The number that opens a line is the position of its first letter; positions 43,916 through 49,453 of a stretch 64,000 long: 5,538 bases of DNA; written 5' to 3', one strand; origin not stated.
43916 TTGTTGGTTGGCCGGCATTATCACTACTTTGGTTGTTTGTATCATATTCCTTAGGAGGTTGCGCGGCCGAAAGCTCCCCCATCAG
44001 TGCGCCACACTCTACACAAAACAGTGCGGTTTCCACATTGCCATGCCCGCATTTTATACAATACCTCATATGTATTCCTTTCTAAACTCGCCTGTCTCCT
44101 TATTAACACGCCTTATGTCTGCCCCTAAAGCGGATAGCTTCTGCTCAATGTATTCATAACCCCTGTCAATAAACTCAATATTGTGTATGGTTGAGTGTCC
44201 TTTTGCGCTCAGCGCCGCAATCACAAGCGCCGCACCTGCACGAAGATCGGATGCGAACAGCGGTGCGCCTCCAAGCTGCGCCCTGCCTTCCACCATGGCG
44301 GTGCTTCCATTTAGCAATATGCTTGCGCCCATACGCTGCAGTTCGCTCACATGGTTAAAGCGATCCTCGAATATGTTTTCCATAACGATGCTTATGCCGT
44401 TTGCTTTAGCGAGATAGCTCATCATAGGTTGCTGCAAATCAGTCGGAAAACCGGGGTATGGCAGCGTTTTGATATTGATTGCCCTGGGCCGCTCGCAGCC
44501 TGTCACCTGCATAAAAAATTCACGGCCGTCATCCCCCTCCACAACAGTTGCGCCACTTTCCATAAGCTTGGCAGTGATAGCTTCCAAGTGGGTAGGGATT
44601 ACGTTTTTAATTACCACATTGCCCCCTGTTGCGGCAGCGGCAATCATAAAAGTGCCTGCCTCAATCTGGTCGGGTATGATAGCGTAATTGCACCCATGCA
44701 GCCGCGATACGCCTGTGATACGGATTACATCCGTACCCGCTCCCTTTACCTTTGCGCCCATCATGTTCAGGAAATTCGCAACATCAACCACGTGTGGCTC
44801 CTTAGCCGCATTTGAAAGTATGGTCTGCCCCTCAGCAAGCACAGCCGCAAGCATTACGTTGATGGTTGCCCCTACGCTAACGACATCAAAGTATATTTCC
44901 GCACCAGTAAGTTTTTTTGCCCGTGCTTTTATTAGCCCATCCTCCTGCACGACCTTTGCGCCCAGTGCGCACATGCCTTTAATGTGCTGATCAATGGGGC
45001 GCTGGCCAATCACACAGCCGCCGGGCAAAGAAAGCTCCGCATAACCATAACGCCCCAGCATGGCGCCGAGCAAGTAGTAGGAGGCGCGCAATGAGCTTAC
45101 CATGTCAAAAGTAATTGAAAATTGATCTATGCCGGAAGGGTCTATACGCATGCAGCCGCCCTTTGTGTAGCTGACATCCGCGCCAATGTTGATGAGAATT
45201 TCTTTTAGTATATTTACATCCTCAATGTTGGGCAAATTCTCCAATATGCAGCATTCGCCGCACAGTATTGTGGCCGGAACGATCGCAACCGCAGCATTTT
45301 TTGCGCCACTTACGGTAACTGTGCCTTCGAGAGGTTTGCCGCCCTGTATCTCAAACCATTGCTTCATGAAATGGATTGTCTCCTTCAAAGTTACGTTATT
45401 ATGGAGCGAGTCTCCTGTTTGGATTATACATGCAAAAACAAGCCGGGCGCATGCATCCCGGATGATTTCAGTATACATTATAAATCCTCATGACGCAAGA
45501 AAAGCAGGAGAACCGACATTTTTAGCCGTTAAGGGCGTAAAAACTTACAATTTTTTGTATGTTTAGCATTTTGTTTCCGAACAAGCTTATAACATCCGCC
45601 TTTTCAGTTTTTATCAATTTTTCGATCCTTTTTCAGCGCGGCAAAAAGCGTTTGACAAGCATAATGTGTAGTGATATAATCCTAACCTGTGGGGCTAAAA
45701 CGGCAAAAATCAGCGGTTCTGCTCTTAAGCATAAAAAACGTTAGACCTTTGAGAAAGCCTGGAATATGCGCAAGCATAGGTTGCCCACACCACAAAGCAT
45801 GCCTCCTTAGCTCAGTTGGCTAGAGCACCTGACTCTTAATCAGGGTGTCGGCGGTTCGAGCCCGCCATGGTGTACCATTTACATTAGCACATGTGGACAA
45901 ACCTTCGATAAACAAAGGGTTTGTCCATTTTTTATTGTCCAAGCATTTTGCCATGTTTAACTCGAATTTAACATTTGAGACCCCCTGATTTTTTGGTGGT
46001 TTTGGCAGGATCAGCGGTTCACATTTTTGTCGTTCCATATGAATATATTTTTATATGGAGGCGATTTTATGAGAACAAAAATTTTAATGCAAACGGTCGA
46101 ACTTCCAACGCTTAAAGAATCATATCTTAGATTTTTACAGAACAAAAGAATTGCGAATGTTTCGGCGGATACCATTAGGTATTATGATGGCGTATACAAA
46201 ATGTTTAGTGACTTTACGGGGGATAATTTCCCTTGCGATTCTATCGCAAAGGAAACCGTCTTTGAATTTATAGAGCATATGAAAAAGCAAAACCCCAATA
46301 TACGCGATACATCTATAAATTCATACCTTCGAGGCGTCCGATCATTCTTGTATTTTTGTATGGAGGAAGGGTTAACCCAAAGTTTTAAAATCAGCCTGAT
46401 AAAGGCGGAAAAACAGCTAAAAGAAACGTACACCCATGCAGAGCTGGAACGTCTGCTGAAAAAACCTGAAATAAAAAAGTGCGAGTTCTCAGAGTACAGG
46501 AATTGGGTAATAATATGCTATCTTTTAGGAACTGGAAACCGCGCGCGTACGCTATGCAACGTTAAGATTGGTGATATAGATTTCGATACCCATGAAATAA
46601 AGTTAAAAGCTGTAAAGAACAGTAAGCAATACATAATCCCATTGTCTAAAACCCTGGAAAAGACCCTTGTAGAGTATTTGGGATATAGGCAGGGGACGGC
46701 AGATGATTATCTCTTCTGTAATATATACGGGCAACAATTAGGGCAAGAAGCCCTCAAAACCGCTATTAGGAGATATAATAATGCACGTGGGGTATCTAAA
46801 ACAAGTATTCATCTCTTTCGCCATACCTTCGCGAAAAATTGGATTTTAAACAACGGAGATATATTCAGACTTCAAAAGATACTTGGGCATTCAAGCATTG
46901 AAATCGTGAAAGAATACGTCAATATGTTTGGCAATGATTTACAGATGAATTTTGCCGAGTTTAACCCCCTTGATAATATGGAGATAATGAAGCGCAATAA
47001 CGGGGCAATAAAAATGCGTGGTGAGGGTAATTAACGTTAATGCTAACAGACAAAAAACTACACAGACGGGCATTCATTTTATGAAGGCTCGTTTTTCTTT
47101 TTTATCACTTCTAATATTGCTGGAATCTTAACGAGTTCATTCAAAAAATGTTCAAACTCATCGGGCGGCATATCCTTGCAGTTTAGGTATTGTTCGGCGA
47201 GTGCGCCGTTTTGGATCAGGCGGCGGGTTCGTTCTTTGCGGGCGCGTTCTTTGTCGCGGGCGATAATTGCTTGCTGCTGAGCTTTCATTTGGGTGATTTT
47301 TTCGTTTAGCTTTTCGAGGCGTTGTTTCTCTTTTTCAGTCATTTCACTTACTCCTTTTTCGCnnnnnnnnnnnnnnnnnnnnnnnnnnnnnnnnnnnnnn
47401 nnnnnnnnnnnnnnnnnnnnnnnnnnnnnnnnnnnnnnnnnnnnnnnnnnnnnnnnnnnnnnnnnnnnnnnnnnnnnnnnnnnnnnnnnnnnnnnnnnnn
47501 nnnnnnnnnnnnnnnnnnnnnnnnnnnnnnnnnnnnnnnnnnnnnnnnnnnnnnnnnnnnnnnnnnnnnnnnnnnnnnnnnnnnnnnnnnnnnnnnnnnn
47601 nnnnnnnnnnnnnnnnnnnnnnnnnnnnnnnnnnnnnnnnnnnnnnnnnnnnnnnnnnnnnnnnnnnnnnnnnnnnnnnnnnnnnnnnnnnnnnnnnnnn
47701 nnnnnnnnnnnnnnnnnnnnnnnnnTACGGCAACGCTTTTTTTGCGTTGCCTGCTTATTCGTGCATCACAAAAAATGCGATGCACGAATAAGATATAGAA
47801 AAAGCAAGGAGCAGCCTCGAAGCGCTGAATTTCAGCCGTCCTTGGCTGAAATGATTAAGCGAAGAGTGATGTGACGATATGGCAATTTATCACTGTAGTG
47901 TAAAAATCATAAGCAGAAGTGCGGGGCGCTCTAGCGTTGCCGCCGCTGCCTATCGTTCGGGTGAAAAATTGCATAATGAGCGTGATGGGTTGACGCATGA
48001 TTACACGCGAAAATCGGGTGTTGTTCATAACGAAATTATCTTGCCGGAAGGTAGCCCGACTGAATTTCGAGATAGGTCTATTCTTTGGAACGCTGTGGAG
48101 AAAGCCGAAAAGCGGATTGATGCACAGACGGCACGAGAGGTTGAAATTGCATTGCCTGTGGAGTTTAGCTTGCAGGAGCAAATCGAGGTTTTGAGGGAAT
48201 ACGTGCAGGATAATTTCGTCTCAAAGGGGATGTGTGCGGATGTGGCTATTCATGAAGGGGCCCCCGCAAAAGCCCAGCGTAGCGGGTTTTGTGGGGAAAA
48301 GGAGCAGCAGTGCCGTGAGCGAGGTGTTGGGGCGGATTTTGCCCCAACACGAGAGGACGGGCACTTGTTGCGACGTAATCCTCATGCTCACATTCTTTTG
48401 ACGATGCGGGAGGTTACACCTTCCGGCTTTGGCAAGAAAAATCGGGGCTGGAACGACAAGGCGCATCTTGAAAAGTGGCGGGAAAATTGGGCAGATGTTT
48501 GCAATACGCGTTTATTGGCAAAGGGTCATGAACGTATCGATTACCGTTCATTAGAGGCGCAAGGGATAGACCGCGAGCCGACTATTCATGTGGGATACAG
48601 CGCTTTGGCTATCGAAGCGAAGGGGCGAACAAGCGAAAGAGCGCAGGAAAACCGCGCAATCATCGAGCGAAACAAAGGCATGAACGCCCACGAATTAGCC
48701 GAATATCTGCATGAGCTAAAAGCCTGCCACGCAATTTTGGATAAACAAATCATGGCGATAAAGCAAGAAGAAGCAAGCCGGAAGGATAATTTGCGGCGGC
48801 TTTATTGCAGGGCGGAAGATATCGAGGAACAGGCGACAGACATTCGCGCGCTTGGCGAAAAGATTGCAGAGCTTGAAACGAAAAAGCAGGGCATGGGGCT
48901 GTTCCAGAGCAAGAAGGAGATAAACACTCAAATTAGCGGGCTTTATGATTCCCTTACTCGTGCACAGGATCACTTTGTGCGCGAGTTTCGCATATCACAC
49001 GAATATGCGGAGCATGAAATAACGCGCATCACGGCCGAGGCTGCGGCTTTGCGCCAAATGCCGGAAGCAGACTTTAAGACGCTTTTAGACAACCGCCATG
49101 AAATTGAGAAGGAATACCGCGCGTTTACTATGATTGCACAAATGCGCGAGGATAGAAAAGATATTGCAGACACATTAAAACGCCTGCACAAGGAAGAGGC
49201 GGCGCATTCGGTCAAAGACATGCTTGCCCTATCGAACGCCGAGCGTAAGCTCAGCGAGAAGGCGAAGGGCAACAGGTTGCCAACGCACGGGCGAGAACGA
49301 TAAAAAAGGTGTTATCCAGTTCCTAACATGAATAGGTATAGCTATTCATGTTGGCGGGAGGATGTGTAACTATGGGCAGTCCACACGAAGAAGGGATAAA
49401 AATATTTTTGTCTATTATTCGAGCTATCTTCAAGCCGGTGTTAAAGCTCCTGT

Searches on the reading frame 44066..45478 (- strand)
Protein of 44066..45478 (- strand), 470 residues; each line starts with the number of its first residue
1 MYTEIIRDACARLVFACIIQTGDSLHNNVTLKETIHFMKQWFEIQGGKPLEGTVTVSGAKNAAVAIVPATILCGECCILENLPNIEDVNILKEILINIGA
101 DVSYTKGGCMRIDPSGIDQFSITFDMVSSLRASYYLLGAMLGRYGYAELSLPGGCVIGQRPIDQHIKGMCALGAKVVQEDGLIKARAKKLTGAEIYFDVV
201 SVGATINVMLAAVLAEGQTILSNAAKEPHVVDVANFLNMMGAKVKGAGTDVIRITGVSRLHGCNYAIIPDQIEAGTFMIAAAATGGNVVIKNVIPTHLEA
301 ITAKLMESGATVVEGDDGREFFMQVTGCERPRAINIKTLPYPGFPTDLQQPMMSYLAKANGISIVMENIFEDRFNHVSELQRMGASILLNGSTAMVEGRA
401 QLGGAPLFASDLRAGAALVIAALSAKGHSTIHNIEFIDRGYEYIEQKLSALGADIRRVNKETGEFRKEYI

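Call 46: search_protein_families(library=pfam, proteins=[window:44066-45478:-], max_evalue=0.001)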
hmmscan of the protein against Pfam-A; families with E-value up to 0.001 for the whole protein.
window:44066-45478:- (470 aa): 2 families
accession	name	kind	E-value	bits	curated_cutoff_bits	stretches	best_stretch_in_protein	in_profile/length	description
PF00275.25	EPSP_synthase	-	1.9e-96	323.8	22.8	1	44-448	1-417/417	EPSP synthase (3-phosphoshikimate 1-carboxyvinyltransferase)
PF00107.32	ADH_zinc_N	-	0.00074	19.9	31.8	0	160-246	21-111/129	Zinc-binding dehydrogenase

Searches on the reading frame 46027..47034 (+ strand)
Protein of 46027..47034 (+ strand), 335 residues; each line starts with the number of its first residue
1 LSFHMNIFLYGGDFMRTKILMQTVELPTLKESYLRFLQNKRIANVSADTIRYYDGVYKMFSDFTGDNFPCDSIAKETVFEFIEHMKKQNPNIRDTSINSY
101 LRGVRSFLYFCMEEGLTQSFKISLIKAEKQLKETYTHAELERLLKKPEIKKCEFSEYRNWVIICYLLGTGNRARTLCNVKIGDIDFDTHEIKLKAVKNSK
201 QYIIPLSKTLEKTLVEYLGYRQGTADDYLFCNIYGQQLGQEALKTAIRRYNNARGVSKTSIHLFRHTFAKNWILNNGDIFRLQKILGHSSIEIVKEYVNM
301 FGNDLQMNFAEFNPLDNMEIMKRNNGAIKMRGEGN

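Call 46: search_protein_families(library=pfam, proteins=[window:46027-47034:+], max_evalue=0.001)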
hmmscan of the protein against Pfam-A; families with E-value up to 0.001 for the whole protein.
window:46027-47034:+ (335 aa): 4 families
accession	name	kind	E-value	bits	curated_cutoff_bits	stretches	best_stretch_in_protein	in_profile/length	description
PF00589.27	Phage_integrase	-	1.1e-30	107.1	27.1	1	136-299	4-167/172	Phage integrase family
PF13102.12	Phage_int_SAM_5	-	4.9e-06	27.3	22.3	1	39-118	11-89/98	Phage integrase SAM-like domain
PF02899.23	Phage_int_SAM_1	-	8.5e-05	23.2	22.3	1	32-115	3-83/83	Phage integrase, N-terminal SAM-like domain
PF13495.12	Phage_int_SAM_4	-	8.6e-05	23.3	27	0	34-107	3-74/85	Phage integrase, N-terminal SAM-like domain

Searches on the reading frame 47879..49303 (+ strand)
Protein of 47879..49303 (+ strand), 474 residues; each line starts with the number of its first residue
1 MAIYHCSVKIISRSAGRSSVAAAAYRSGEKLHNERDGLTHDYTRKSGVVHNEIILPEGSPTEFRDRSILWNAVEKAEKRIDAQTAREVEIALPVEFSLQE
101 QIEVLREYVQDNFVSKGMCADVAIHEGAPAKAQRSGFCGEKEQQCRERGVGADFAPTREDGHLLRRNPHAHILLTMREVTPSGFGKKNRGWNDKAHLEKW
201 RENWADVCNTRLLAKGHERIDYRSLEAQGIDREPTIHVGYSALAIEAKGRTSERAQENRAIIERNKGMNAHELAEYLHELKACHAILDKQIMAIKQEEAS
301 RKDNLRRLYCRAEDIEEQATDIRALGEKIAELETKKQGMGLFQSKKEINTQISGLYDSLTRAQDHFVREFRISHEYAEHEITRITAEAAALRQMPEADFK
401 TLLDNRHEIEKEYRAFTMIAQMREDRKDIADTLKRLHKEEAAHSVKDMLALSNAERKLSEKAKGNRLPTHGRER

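Call 4: search_protein_families(library=pfam, proteins=[window:47879-49303:+], max_evalue=0.01)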
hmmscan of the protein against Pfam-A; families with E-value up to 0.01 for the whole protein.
window:47879-49303:+ (474 aa): 1 family
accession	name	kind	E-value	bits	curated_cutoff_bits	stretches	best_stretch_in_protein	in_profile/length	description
PF03389.21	MobA_MobL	-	7.7e-76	255.2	26.7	1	17-248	1-224/224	MobA/MobL family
